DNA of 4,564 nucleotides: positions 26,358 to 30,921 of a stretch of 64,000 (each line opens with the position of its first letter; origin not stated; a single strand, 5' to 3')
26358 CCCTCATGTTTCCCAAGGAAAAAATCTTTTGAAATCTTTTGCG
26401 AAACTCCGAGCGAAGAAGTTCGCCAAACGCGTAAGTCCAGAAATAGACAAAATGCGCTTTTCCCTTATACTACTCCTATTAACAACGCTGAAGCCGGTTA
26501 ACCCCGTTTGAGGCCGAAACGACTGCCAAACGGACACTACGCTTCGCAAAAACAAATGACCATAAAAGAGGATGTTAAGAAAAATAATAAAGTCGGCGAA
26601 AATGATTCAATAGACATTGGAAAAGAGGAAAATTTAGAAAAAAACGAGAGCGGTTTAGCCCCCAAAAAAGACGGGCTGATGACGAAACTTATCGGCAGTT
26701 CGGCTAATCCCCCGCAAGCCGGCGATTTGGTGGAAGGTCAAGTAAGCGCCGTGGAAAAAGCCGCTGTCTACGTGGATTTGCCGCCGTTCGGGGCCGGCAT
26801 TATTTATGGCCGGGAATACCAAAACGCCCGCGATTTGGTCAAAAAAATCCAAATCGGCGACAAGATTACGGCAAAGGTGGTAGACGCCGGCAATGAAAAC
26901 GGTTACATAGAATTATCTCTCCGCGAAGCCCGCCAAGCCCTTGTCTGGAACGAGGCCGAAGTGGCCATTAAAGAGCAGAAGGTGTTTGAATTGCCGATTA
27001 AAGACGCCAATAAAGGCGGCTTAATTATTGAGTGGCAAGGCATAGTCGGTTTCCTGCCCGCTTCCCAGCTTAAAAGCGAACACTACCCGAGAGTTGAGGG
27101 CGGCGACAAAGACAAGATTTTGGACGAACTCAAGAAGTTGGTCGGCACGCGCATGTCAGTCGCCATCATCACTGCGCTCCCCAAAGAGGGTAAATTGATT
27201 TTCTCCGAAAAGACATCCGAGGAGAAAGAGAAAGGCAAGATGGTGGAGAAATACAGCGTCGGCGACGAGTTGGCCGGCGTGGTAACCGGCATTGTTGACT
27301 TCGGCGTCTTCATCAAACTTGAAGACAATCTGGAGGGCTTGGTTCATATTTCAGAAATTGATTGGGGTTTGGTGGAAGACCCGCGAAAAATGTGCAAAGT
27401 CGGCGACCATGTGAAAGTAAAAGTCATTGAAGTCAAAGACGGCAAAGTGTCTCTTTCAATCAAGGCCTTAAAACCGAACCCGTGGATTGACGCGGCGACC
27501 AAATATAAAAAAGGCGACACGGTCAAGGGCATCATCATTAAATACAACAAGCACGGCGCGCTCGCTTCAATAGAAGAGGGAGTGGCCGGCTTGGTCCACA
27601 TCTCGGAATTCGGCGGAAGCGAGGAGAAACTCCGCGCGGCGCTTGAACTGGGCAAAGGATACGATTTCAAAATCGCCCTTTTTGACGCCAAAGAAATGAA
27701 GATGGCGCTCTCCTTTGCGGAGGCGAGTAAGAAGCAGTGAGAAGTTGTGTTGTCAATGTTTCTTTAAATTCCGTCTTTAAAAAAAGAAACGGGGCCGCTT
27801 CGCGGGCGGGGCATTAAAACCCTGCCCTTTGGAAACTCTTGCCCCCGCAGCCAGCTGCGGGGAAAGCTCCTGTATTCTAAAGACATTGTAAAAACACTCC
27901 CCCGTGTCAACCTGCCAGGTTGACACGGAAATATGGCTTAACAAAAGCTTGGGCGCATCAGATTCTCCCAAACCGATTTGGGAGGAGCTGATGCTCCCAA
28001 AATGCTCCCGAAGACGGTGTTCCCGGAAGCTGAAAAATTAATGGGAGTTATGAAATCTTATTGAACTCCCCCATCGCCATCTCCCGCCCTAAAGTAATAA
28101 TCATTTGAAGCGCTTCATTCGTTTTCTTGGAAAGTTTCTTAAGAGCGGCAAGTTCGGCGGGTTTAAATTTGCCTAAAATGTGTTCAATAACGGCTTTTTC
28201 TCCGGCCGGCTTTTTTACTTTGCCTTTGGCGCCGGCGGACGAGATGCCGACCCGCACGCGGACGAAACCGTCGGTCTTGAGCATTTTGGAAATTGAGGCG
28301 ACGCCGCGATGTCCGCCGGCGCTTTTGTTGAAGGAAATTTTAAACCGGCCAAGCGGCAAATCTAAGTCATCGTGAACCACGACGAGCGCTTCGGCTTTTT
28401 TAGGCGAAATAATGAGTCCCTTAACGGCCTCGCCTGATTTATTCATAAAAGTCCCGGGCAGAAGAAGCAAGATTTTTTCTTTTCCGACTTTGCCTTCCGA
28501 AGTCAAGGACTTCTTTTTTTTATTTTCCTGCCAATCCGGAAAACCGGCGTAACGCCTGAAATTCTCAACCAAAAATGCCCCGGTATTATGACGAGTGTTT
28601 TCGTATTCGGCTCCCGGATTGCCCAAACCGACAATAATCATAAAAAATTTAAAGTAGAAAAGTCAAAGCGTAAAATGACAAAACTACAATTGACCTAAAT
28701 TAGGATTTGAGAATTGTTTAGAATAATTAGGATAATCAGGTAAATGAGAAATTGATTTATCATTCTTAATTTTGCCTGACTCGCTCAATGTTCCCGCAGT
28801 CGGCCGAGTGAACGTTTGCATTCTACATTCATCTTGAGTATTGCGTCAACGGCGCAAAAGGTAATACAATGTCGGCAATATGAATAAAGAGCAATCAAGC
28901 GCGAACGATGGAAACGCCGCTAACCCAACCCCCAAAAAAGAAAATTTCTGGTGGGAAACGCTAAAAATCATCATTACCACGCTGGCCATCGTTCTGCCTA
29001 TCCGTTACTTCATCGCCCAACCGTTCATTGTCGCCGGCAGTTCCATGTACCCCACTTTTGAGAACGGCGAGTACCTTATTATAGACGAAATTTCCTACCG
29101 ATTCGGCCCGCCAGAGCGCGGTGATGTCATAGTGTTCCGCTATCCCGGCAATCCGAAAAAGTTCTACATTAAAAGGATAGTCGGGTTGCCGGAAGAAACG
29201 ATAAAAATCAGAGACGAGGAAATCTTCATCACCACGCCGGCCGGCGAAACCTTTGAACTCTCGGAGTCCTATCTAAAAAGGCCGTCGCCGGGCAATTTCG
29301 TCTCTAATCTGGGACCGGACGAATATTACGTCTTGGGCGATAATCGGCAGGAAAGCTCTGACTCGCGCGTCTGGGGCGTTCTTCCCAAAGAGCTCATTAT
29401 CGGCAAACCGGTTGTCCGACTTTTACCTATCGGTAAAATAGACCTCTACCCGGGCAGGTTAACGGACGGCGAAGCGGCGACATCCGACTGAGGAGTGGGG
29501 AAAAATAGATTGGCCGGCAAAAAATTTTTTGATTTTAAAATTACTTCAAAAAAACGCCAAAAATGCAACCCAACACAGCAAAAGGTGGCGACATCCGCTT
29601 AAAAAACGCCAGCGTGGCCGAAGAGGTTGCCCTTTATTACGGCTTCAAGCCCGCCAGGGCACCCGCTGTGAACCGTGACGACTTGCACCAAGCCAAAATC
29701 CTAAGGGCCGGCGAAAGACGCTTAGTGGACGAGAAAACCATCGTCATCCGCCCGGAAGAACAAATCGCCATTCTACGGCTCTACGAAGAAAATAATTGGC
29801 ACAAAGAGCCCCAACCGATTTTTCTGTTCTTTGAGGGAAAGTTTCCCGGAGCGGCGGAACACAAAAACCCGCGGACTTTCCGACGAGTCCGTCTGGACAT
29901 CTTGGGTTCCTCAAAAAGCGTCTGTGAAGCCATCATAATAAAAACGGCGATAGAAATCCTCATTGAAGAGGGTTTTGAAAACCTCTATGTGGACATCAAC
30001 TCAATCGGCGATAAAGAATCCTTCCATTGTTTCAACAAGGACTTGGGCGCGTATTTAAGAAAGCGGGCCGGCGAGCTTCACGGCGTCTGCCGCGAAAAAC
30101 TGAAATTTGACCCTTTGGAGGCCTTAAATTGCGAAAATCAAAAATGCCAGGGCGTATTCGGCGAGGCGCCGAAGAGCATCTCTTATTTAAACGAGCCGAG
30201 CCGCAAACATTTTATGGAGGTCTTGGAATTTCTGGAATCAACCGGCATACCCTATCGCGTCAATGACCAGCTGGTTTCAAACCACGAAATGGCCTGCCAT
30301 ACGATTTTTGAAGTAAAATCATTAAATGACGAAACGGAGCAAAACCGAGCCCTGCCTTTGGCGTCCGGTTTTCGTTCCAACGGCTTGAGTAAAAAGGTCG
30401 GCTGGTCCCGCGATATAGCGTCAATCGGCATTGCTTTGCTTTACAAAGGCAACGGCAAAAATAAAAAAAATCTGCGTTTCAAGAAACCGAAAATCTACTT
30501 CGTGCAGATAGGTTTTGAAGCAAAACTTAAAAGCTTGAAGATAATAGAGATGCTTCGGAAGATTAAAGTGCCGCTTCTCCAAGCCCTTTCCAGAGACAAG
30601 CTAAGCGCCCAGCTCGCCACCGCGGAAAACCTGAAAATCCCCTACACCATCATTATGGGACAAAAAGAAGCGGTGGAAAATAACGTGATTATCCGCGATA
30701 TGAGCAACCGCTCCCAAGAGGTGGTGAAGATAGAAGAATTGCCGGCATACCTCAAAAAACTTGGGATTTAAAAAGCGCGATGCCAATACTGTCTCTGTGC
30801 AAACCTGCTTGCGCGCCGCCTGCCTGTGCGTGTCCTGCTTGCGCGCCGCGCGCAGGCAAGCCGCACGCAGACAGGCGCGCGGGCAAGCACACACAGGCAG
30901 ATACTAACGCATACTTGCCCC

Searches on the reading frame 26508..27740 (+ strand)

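Call 7: search_protein_families(library=pfam, proteins=[window:26508-27740:+])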
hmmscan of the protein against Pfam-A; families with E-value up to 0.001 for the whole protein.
window:26508-27740:+ (410 aa): 5 families
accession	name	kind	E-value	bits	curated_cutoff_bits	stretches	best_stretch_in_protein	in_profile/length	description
PF00575.29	S1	-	7.2e-38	129.3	22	3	250-319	3-74/74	S1 RNA binding domain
PF23459.1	S1_RRP5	-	3.2e-09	37.6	27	0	333-371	1-39/72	RRP5 S1 domain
PF02599.21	CsrA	-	9.5e-05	22.7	27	0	298-320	14-36/53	Global regulator protein family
PF21710.3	Spt6_S1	-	0.00023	21.8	27.5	0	103-141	51-89/91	Spt6, S1/OB domain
PF21543.3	CvfB_2nd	-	0.0004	20.7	27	0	268-319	30-75/76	Virulence regulatory factor CvfB, second domain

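Call 8: search_protein_families(library=ncbifam, proteins=[window:26508-27740:+])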
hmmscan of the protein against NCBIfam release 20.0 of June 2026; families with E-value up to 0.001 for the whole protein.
window:26508-27740:+ (410 aa): 33 families (the best 25 are shown)
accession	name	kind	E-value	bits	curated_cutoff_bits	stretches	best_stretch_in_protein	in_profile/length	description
NF000907.0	PRK00087.1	equivalog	8.1e-68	229.2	624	1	13-409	262-638/671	bifunctional 4-hydroxy-3-methylbut-2-enyl diphosphate reductase/30S ribosomal protein S1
NF004952.0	PRK06299.1-2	equivalog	7.6e-67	225.9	524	1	52-403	27-373/580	30S ribosomal protein S1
NF005208.0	PRK06676.1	equivalog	5.1e-63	213.4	368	1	65-409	12-353/391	30S ribosomal protein S1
TIGR00717.1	rpsA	equivalog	2.3e-52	178.2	577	1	69-405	16-344/516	30S ribosomal protein S1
NF004953.0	PRK06299.1-3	equivalog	3.3e-51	174.2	720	1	47-404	21-369/580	30S ribosomal protein S1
NF004954.0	PRK06299.1-4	equivalog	3.9e-43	147.5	727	2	243-389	268-417/560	30S ribosomal protein S1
NF005911.0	PRK07899.1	equivalog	2.7e-41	141.8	691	1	70-406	34-365/486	30S ribosomal protein S1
NF010379.0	PRK13806.1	equivalog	9.2e-41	140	648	1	57-406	20-365/491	30S ribosomal protein S1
NF040579.1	S1_dom_CvfD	subfamily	6.4e-40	135.9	117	3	249-325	1-79/113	CvfD/Ygs/GSP13 family RNA-binding post-transcriptional regulator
NF004955.0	PRK06299.1-5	equivalog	2.1e-38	131.9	878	1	67-373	23-321/566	30S ribosomal protein S1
NF005973.0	PRK08059.1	equivalog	7.2e-37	126.2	148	3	245-325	1-83/123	S1 domain-containing post-transcriptional regulator GSP13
NF004951.0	PRK06299.1-1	equivalog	5.2e-35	120.8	918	2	244-389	269-417/556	30S ribosomal protein S1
NF004956.0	PRK06299.1-6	equivalog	4e-33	114.8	711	1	59-404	18-356/554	30S ribosomal protein S1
NF006363.0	PRK08582.1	equivalog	3.3e-31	108.3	171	2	250-328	4-83/140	S1 domain-containing RNA-binding protein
NF005573.0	PRK07252.1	equivalog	4.1e-27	94.5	183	2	251-322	3-76/120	S1 RNA-binding domain-containing protein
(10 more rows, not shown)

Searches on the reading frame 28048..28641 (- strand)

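Call 33: search_protein_families(library=pfam, proteins=[window:28048-28641:-])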
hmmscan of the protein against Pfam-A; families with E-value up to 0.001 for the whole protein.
window:28048-28641:- (197 aa): 1 family
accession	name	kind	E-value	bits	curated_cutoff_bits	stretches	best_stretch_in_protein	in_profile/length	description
PF01195.25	Pept_tRNA_hydro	-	5.4e-50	170.2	27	1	2-194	1-183/183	Peptidyl-tRNA hydrolase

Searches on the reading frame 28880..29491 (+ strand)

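Call 33: search_protein_families(library=pfam, proteins=[window:28880-29491:+])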
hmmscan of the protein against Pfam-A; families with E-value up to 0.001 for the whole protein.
window:28880-29491:+ (203 aa): 2 families
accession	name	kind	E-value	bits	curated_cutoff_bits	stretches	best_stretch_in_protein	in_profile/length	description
PF10502.14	Peptidase_S26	-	3.4e-41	141.4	22.9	1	24-180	1-166/168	Signal peptidase, peptidase S26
PF00717.28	Peptidase_S24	-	6.1e-06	26.4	23.3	1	51-109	40-90/116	Peptidase S24-like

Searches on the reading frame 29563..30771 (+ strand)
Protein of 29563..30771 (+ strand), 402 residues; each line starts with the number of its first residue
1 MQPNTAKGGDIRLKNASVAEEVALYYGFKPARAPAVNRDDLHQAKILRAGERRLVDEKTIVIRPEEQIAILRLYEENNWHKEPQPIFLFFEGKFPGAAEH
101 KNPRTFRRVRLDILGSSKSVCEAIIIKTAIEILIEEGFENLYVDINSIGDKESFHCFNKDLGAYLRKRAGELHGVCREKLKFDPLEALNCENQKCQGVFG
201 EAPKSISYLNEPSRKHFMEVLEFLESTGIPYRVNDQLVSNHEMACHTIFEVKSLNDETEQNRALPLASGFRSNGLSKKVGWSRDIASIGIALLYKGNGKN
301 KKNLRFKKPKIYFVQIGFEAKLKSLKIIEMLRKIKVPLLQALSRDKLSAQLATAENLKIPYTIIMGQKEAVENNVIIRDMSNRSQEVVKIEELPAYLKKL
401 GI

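Call 33: search_protein_families(library=pfam, proteins=[window:29563-30771:+])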
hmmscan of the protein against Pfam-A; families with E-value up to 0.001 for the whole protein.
window:29563-30771:+ (402 aa): 1 family
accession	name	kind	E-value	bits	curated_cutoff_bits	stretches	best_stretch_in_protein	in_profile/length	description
PF03129.25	HGTP_anticodon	-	3.7e-11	43.5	21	1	320-399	14-93/94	Anticodon binding domain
